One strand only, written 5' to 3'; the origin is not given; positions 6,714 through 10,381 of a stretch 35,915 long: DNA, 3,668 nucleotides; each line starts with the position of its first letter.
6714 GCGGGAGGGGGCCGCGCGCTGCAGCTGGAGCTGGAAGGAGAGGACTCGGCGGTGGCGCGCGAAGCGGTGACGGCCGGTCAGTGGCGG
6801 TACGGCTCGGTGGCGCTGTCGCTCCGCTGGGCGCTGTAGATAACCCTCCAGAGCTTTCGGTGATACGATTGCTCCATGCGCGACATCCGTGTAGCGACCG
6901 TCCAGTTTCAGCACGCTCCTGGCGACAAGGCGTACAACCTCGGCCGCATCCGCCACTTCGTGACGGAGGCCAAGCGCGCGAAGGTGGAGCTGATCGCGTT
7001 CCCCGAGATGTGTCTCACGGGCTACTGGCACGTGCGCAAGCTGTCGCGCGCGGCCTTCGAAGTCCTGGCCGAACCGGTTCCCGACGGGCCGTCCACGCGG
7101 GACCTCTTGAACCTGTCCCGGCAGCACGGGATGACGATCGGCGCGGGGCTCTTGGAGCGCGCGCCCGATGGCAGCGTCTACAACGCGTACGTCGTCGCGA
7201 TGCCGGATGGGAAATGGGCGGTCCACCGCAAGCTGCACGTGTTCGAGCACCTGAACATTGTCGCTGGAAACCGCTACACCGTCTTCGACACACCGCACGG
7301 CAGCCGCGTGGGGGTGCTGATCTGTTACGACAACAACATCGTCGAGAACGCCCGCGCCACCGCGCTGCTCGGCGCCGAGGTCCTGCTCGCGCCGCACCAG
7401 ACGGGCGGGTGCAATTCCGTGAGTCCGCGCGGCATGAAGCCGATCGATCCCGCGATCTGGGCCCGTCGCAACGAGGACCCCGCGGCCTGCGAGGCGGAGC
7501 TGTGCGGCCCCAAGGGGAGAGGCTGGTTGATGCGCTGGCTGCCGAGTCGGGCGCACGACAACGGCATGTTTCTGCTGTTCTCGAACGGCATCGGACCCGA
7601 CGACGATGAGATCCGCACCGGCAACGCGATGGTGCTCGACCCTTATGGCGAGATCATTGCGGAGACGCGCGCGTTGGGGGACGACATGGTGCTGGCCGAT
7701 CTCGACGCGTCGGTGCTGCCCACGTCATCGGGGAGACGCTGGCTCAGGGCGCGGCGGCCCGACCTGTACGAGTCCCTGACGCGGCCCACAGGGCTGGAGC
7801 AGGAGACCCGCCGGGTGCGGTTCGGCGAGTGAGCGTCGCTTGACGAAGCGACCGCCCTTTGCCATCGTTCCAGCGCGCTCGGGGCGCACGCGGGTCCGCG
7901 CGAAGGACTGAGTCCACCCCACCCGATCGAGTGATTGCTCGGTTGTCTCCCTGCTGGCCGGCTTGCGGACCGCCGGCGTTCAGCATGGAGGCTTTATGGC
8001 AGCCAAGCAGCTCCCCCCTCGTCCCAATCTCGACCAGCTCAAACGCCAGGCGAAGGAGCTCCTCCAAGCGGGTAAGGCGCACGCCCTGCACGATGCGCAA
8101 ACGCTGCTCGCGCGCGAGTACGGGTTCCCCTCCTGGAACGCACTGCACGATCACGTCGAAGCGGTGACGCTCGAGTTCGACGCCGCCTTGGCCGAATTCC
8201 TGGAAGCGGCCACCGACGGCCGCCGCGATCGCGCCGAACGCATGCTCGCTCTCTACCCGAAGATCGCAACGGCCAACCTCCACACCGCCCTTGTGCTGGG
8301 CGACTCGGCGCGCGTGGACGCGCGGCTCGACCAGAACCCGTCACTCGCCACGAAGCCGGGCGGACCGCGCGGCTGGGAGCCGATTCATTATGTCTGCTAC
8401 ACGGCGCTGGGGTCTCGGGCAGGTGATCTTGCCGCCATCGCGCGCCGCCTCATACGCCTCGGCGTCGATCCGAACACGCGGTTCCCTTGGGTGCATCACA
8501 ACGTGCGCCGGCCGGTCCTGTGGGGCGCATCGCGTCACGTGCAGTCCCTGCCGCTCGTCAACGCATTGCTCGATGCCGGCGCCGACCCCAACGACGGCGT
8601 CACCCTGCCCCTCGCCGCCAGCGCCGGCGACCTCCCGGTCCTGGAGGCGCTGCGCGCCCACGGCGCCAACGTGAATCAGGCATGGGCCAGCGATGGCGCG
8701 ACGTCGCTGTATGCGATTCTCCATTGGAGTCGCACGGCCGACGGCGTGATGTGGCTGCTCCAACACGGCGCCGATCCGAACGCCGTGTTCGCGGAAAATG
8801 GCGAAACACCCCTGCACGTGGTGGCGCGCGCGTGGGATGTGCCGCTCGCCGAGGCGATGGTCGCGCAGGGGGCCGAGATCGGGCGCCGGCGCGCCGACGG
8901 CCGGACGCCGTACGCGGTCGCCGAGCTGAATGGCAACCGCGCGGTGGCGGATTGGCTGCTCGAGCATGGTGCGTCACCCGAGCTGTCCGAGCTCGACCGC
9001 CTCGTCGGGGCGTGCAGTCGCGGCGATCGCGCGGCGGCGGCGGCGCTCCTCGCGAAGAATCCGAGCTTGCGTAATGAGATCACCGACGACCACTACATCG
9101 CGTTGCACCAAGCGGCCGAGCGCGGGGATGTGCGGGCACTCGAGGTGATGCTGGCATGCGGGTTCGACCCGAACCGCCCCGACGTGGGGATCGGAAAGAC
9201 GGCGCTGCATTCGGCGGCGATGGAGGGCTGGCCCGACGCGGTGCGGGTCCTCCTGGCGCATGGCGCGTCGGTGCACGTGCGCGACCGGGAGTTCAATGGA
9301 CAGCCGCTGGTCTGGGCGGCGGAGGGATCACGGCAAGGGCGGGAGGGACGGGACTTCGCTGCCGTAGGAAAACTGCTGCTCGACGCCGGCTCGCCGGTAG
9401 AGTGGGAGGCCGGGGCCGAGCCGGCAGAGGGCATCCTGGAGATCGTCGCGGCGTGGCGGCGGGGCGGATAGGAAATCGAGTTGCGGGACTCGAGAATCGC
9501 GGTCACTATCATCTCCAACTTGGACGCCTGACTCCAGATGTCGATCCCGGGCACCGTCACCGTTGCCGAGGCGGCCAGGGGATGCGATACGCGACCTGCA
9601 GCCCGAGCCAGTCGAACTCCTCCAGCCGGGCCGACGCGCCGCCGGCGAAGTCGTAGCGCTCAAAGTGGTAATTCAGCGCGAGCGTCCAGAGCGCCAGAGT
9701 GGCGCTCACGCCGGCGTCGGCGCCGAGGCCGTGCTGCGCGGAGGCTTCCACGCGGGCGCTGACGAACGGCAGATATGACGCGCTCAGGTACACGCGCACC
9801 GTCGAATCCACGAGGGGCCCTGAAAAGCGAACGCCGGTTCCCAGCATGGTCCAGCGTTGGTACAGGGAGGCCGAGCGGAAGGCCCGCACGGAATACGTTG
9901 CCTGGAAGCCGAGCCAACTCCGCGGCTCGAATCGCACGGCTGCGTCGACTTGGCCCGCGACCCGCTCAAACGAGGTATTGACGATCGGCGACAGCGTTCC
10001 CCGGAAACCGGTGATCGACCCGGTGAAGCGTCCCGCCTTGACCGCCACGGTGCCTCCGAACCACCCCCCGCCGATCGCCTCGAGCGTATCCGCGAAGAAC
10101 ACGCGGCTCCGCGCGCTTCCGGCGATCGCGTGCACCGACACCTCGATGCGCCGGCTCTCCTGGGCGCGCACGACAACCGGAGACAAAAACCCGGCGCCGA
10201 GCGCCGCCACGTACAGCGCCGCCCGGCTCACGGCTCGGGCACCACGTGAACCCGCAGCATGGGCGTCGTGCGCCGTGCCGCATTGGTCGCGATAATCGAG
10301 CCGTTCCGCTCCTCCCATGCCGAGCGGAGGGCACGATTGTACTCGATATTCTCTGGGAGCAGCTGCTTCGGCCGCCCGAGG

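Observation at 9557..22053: Five-gene, translationally coupled envelope module: giant Ig-repeat lipoprotein, PEGA-domain Ser/Thr kinase, 2xPEGA protein, membrane anchor and small OM beta-barrel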

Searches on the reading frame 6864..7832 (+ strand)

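Call 12: search_protein_families(library=pfam, proteins=[window:6864-7832:+], max_evalue=0.001)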
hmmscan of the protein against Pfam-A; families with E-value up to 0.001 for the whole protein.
window:6864-7832:+ (322 aa): 1 family
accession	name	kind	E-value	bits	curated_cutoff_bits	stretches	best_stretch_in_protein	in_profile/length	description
PF00795.27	CN_hydrolase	-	3.9e-41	141.5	23.2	1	9-283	1-249/256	Carbon-nitrogen hydrolase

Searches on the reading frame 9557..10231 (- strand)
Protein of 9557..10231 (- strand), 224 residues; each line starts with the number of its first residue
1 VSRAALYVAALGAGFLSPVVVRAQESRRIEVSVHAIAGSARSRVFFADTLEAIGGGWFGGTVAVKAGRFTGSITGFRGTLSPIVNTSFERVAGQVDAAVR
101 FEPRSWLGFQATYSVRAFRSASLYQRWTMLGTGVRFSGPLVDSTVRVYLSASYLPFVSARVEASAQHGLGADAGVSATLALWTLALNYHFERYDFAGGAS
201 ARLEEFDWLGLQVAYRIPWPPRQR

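Call 8: search_protein_families(library=pfam, proteins=[window:9557-10231:-], max_evalue=0.1)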
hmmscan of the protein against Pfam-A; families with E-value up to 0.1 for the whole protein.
window:9557-10231:- (224 aa): 2 families
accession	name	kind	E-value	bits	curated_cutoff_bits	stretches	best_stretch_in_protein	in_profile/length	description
PF21012.3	DUF6850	-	0.04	13.5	27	1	186-222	90-126/464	Family of unknown function (DUF6850)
PF05232.17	BTP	-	0.043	14.3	25.6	0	153-192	21-60/64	Chlorhexidine efflux transporter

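Call 15: find_homologous_proteins(query=window:9557-10231:-)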
Query window:9557-10231:- (224 aa): 10 proteins with E <= 0.001 among 1456 candidates.
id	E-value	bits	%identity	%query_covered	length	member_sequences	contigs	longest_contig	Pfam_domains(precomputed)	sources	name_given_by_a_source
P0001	1.2e-139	481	100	100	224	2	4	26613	-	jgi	jgi:hypothetical protein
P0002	7.1e-121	420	88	100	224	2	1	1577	-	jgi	jgi:hypothetical protein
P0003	1.5e-112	392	85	97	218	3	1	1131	-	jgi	-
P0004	7.7e-107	374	78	99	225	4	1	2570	-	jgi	-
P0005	5.1e-103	361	75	99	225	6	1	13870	-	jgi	jgi:hypothetical protein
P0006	7.2e-95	335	73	98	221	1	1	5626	-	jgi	jgi:hypothetical protein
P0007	1.3e-82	295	67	95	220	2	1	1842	-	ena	-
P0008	4.1e-82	293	67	93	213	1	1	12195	PF13505.13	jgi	-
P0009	8.4e-79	282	65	90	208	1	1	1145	-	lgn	-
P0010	1.1e-37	148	43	88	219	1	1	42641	-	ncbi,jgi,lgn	ncbi:MAG TPA: hypothetical protein VGJ83_00015 [Gemmatimonadales bacterium]|jgi:hypothetical protein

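Call 16: find_encoding_contigs(protein=P0010, flank=10000, max_places=3)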
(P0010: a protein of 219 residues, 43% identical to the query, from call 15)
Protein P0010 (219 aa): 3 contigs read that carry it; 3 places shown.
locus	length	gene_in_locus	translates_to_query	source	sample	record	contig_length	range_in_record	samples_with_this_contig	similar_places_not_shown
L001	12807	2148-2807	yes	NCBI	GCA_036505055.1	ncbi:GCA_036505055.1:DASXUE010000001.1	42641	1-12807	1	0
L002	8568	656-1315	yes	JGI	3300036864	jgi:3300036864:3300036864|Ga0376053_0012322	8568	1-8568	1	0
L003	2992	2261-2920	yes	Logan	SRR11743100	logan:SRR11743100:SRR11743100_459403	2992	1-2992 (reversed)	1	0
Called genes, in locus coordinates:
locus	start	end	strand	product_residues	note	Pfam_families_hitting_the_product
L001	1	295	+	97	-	PF08308:PEGA (weak)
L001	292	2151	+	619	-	PF13620:CarboxypepD_reg (faint), PF08308:PEGA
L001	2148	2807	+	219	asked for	-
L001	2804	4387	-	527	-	PF10150:RNase_E_G, PF20833:RNase_E_G_Thio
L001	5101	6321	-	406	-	PF02771:Acyl-CoA_dh_N, PF02770:Acyl-CoA_dh_M, PF00441:Acyl-CoA_dh_1, PF08028:Acyl-CoA_dh_2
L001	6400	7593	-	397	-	PF00270:DEAD, PF00271:Helicase_C, PF16124:RecQ_Zn_bind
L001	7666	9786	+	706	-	PF02897:Peptidase_S9_N, PF00326:Peptidase_S9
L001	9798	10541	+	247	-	PF06210:DUF1003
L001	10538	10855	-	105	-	-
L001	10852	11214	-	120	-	PF00166:Cpn10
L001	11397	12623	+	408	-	-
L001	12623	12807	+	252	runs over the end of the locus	-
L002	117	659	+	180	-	-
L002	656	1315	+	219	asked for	-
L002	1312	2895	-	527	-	PF10150:RNase_E_G, PF20833:RNase_E_G_Thio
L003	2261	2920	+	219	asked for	-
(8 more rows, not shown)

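Call 17: find_encoding_contigs(protein=P0008, flank=10000, max_places=3)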
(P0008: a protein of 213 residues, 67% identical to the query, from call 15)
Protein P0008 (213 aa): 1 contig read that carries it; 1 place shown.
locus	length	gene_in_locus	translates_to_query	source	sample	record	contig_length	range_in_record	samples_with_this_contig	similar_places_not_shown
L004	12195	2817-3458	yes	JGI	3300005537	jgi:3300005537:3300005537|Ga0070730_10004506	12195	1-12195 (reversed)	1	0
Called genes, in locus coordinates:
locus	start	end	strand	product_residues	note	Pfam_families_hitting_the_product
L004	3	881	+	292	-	?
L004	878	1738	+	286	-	PF08308:PEGA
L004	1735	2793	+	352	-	-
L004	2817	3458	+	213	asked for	PF13505:OMP_b-brl (weak)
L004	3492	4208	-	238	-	PF14329:DUF4386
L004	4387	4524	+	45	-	PF00578:AhpC-TSA, PF08534:Redoxin (weak)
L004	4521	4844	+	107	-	PF01323:DSBA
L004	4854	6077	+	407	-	PF00266:Aminotran_5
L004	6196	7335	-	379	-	PF13205:Big_5, PF11999:Ice_binding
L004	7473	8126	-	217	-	PF00072:Response_reg, PF00196:GerE, PF04545:Sigma70_r4 (weak), PF08281:Sigma70_r4_2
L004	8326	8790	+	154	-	PF00072:Response_reg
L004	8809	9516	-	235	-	PF09365:DUF2461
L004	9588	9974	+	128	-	-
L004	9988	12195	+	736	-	?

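Call 18: find_encoding_contigs(protein=P0005, flank=10000, max_places=3)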
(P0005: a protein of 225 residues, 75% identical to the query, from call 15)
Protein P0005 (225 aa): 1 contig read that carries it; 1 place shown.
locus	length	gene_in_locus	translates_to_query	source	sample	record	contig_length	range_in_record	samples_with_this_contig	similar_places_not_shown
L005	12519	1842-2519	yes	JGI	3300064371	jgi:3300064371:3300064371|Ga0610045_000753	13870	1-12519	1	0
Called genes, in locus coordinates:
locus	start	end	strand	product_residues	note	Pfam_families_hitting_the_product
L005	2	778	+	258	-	PF13620:CarboxypepD_reg (faint), PF08308:PEGA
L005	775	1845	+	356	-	-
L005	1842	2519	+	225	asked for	-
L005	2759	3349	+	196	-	PF07638:Sigma70_ECF (weak), PF04542:Sigma70_r2 (weak), PF08281:Sigma70_r4_2, PF04545:Sigma70_r4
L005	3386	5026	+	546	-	PF22680:Glyco_hydro_123_N_2, PF13320:GH123_cat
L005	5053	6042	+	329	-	PF04773:FecR, PF16344:FecR_C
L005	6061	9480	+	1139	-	PF13620:CarboxypepD_reg, PF13715:CarbopepD_reg_2, PF07715:Plug, PF00593:TonB_dep_Rec_b-barrel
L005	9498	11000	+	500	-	PF14322:SusD-like_3, PF07980:SusD_RagB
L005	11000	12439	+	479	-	PF02055:Glyco_hydro_30, PF02057:Glyco_hydro_59, PF17189:Glyco_hydro_30C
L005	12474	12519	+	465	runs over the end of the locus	?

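Call 36: search_solved_structures(query=A3, max_evalue=10)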
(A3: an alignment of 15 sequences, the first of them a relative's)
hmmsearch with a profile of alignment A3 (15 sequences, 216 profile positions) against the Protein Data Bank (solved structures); distinct sequences matched with E-value up to 10: 2.
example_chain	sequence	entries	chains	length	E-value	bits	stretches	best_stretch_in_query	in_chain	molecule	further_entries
7w83_A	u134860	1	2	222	1.1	12.2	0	110-132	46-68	Fiber-2 protein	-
7vxo_C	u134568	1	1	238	1.3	11.9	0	110-132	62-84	Fiber-2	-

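Call 45: predict_structure(alignment_id=A4)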
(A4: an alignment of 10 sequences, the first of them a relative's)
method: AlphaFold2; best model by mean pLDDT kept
length: 224 residues; sequences in the alignment: 10
mean_pLDDT: 75.9   pTM: 0.69
mean pLDDT of the five models: 75.9, 45.9, 45.6, 43.3, 34.9
residues with pLDDT >= 90: 41; 70-90: 116; 50-70: 34; < 50: 33
segments of 3 or more residues with pLDDT < 50: 1-6, 8-12, 17-26, 159-164, 222-224
pLDDT, mean of each block of 10 residues (from residue 1): 47 48 57 90 75 85 89 88 65 89 87 82 73 86 83 67 60 88 91 68 81 83 48
secondary structure, 60 per line:
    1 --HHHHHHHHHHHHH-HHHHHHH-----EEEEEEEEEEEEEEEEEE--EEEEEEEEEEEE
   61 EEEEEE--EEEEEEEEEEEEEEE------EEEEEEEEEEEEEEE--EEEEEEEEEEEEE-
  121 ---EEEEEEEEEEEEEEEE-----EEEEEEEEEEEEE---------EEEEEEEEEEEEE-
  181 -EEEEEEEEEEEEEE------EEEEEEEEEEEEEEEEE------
elements in order: H3-15 H17-23 E29-46 E49-66 E69-83 E90-104 E107-119 E124-139 E145-157 E167-179 E182-195 E202-218

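Call 69: search_protein_families(library=ncbifam, proteins=[window:9557-10231:-], max_evalue=0.01)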
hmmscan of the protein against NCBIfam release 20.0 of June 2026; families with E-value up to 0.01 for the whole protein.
window:9557-10231:- (224 aa): 0 families
